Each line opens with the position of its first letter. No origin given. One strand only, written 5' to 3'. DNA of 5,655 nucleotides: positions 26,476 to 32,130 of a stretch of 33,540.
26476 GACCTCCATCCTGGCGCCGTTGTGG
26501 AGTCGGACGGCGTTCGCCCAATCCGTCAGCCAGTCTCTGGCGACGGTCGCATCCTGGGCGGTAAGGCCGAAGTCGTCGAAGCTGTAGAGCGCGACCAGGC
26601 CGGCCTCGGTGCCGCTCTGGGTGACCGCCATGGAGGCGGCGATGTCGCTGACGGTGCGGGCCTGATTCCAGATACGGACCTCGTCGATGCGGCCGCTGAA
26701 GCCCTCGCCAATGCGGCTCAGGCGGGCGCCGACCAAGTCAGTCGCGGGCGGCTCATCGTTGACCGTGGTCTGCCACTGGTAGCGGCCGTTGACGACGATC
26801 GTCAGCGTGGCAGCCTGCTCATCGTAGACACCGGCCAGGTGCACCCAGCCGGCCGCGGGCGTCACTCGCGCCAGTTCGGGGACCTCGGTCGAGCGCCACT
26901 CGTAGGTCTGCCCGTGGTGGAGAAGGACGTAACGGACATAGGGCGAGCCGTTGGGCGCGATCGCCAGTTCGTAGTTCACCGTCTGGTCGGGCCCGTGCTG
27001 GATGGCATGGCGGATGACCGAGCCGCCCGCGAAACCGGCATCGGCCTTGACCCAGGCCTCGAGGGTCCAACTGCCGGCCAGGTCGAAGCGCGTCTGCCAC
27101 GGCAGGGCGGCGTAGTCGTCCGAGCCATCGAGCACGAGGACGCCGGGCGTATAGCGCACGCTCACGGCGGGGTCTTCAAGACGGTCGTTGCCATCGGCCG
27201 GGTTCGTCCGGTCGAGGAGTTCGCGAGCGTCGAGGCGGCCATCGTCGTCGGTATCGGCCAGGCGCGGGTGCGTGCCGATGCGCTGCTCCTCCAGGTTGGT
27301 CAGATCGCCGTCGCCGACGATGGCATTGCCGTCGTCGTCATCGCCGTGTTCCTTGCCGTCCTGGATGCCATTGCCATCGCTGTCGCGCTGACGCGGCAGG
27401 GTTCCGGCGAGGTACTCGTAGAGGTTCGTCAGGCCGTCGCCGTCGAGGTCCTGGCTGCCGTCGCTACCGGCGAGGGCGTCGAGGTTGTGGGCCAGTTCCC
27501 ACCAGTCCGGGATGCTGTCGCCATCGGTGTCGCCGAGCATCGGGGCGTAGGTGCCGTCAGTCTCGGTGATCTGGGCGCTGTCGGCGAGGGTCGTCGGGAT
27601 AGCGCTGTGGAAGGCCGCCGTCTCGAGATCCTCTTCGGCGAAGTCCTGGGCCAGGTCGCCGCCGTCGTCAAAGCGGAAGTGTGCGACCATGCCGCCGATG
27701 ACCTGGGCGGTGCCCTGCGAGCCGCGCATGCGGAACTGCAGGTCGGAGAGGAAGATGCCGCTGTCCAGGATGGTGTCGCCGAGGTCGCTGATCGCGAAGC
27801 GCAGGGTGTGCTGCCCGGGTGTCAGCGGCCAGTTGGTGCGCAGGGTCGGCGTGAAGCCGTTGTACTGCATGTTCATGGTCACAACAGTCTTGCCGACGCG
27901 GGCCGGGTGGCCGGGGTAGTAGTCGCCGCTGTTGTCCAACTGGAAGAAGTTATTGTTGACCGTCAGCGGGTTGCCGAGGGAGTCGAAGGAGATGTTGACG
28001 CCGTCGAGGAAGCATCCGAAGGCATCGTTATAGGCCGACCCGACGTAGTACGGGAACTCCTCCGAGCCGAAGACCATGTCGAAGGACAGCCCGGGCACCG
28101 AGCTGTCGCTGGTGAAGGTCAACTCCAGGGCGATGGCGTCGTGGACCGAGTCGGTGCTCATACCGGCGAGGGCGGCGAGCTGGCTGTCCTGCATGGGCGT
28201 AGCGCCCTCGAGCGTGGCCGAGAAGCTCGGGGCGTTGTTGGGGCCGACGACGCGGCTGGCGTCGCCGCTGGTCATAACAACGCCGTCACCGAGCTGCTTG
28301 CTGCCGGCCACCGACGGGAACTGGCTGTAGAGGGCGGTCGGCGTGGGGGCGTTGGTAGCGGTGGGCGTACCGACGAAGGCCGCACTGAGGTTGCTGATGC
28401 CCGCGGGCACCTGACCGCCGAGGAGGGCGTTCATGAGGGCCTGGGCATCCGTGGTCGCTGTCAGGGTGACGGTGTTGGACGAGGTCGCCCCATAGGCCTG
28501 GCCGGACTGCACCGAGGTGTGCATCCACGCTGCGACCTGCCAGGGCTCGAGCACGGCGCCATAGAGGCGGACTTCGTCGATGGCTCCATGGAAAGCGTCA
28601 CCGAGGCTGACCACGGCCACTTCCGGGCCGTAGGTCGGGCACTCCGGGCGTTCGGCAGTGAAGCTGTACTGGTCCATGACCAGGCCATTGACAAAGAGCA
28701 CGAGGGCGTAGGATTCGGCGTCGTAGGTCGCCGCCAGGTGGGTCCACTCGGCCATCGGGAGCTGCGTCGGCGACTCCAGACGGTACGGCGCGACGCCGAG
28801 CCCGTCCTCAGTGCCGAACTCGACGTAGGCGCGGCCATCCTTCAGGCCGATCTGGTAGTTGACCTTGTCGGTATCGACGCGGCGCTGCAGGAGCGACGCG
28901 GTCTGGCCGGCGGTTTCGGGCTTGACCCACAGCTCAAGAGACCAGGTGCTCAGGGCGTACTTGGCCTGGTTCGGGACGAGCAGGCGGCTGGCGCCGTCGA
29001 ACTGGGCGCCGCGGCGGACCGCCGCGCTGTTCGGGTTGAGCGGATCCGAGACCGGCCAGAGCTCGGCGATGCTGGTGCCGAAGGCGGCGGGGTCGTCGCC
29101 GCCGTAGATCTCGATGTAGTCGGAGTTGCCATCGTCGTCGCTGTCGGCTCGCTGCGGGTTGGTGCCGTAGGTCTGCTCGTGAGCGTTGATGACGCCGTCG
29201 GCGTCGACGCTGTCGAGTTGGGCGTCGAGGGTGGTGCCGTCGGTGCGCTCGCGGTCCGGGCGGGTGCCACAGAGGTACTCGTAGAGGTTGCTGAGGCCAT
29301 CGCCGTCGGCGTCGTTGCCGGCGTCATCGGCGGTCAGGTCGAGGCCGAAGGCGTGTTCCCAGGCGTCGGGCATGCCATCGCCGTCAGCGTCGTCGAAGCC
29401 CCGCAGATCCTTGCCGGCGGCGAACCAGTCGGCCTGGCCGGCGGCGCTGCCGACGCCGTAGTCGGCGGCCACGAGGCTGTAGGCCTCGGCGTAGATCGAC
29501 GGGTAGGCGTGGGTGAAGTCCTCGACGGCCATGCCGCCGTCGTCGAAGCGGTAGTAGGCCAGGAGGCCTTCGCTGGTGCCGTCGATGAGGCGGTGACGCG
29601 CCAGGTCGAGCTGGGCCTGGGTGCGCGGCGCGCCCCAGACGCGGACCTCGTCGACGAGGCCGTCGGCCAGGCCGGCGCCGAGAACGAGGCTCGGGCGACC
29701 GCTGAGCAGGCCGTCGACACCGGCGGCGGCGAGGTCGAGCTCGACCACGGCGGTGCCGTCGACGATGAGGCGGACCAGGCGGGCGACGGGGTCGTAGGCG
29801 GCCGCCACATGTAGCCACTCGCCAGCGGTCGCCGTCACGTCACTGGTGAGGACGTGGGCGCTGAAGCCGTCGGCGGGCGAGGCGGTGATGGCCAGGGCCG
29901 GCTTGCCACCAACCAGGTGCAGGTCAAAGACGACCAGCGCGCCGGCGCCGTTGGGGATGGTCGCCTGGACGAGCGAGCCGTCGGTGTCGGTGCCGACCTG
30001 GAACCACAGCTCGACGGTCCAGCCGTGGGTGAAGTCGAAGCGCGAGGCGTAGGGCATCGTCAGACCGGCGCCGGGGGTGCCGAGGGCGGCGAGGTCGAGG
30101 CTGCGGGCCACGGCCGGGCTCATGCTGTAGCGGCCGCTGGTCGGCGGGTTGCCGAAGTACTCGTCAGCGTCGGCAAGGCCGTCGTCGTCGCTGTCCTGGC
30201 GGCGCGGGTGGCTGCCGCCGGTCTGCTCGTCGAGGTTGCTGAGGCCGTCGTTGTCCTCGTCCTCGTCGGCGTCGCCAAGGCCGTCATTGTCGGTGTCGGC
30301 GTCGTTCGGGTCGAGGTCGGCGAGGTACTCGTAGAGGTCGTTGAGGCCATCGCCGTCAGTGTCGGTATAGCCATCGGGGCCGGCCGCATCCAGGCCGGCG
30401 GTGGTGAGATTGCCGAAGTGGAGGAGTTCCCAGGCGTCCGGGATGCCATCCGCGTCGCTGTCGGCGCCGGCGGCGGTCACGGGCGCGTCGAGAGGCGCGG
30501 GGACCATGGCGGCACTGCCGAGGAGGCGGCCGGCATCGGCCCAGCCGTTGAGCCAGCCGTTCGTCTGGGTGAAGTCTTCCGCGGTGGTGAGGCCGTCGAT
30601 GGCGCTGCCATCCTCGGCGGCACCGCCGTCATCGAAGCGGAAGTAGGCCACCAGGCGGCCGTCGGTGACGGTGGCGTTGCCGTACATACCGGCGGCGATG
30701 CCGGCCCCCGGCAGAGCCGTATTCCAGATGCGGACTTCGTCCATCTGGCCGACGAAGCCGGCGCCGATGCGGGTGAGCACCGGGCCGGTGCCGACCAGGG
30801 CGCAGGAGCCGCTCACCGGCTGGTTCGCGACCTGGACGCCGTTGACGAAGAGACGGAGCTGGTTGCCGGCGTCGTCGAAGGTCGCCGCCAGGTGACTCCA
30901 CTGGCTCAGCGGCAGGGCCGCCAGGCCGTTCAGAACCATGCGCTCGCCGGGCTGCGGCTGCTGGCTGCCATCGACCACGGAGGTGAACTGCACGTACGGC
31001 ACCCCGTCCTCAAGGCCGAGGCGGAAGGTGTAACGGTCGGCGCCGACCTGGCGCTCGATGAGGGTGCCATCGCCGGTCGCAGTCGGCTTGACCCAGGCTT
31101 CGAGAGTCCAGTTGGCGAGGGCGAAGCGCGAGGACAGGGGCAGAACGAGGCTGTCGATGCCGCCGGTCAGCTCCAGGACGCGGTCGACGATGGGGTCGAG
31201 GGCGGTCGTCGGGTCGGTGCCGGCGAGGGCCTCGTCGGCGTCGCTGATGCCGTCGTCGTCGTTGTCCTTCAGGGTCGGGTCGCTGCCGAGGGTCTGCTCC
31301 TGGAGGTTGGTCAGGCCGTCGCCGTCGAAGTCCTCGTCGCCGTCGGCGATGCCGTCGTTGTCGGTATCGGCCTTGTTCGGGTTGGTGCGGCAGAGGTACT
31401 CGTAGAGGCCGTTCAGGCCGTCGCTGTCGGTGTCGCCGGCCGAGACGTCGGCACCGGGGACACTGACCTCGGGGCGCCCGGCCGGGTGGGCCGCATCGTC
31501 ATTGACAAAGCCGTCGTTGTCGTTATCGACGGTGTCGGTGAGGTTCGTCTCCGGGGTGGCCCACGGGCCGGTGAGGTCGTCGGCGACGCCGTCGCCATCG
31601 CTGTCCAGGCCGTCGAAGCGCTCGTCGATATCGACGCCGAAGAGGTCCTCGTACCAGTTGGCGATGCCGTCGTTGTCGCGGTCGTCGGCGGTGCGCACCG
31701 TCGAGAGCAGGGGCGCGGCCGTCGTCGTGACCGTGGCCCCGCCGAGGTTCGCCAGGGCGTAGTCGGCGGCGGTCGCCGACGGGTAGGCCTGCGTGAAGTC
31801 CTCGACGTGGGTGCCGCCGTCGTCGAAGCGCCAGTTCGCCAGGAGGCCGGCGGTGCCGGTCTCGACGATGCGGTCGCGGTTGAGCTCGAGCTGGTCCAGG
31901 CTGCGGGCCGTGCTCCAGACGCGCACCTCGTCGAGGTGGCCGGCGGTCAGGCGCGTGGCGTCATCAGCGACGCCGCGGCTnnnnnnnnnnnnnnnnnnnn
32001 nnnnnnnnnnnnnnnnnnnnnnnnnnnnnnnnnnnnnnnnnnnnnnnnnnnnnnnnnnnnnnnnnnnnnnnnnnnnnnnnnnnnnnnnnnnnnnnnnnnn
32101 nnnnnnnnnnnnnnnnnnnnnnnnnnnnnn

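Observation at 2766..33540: A single giant gene (>30.7 kb, about 10,250 in-window codons, N-terminus still missing) fills 92% of the window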

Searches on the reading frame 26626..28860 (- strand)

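Call 11: search_protein_families(library=pfam, proteins=[window:26626-28860:-], max_evalue=0.01)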
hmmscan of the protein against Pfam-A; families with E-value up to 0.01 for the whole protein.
window:26626-28860:- (745 aa): 1 family
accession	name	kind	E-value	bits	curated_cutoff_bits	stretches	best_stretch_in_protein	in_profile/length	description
PF13385.13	Laminin_G_3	-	1e-34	120.3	27.6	2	578-741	1-151/151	Concanavalin A-like lectin/glucanases superfamily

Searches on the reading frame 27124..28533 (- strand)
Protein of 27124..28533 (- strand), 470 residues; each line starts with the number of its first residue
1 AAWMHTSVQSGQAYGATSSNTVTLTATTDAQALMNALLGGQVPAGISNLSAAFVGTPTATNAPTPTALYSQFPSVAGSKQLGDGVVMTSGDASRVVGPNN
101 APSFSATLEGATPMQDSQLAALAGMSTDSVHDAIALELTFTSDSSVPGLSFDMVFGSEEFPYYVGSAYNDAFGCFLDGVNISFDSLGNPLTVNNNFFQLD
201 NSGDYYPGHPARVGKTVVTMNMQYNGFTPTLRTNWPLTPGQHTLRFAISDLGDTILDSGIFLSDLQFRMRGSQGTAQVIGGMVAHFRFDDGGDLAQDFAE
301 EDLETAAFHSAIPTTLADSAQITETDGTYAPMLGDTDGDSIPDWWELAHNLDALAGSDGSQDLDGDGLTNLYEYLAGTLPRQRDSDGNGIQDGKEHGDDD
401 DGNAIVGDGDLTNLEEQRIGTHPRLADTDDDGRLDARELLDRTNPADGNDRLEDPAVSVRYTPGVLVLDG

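Call 19: search_protein_families(library=ncbifam, proteins=[window:27124-28533:-], max_evalue=1)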
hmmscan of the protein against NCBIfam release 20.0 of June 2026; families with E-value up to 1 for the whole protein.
window:27124-28533:- (470 aa): 5 families
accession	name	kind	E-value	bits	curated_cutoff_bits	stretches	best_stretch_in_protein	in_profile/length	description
NF038133.1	choice_anch_L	domain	2.3e-33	115.5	27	1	70-263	24-215/219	choice-of-anchor L domain-containing protein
NF042425.1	Amuc_1099_fam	equivalog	0.00026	20.7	50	1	339-385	106-152/321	Amuc_1099 family pilus-like system protein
NF047639.1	throspo3_MtsD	equivalog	0.0012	17.1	800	1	333-408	480-558/651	cell-cell cohesion protein MtsD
NF033765.2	gliding_CglD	equivalog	0.0044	14.8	400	1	321-447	167-286/1124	adventurous gliding motility lipoprotein CglD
NF041762.1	diheme_GEGP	equivalog_domain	0.83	8.8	300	0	426-459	95-128/359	GEGP motif-containing diheme protein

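Call 20: search_protein_families(library=pfam, proteins=[window:27124-28533:-], max_evalue=5)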
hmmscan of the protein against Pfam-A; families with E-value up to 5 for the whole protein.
window:27124-28533:- (470 aa): 1 family
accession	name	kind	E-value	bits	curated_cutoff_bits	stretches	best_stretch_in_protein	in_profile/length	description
PF13405.12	EF-hand_6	-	0.23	11.7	25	1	425-440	8-23/30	EF-hand domain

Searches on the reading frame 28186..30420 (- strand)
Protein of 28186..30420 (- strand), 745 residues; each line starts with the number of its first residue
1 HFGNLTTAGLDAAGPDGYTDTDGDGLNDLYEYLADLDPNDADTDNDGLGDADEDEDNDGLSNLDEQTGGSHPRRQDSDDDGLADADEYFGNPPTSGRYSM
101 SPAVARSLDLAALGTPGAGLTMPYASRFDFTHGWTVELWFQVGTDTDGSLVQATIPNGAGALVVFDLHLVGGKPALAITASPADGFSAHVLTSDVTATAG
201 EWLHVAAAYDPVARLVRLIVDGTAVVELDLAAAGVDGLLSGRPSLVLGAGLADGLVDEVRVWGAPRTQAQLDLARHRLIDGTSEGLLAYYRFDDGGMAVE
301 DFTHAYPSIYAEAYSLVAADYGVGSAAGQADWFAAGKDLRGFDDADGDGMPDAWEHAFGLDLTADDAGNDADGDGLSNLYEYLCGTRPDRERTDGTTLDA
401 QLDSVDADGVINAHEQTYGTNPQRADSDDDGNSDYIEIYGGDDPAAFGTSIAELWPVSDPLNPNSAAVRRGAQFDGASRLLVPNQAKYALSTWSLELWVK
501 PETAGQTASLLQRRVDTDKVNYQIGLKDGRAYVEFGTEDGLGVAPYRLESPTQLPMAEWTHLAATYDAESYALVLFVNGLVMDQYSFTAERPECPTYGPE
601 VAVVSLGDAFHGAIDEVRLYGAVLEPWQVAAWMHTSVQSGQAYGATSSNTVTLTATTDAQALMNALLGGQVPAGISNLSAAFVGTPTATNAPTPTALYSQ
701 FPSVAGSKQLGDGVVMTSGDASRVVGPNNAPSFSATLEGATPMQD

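Call 11: search_protein_families(library=pfam, proteins=[window:28186-30420:-], max_evalue=0.01)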
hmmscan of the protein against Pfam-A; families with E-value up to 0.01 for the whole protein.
window:28186-30420:- (745 aa): 1 family
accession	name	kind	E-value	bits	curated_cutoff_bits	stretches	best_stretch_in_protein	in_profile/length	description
PF13385.13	Laminin_G_3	-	8.6e-36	123.8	27.6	2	477-630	4-151/151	Concanavalin A-like lectin/glucanases superfamily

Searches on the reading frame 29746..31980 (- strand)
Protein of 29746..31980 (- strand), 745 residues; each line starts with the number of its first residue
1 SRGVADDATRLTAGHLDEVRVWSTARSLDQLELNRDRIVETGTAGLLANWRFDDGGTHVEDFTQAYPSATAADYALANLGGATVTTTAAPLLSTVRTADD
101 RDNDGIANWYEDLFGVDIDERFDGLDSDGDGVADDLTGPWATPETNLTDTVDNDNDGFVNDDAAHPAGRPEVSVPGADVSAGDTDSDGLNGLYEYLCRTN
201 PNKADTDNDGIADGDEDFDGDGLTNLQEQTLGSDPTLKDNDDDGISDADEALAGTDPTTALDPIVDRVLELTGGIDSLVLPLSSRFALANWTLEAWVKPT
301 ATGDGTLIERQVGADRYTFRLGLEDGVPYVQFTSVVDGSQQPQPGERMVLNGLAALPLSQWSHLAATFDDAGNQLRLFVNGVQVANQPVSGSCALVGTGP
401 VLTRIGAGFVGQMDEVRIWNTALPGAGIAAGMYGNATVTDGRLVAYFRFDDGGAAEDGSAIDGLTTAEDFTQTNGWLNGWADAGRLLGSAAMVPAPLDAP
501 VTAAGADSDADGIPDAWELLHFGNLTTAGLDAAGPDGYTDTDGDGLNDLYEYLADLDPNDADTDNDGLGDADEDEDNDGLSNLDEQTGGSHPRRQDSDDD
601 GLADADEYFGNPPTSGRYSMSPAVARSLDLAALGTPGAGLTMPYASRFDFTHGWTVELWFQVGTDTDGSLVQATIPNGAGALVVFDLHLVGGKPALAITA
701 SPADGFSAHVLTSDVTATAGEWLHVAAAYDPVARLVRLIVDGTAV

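Call 11: search_protein_families(library=pfam, proteins=[window:29746-31980:-], max_evalue=0.01)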
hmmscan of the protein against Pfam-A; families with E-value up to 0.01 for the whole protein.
window:29746-31980:- (745 aa): 2 families
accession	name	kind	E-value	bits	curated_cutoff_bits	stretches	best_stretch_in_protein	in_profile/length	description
PF13385.13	Laminin_G_3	-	4.7e-36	124.6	27.6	2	276-428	5-150/151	Concanavalin A-like lectin/glucanases superfamily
PF18884.5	TSP3_bac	-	8.6e-05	22.7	25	2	239-259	1-21/22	Bacterial TSP3 repeat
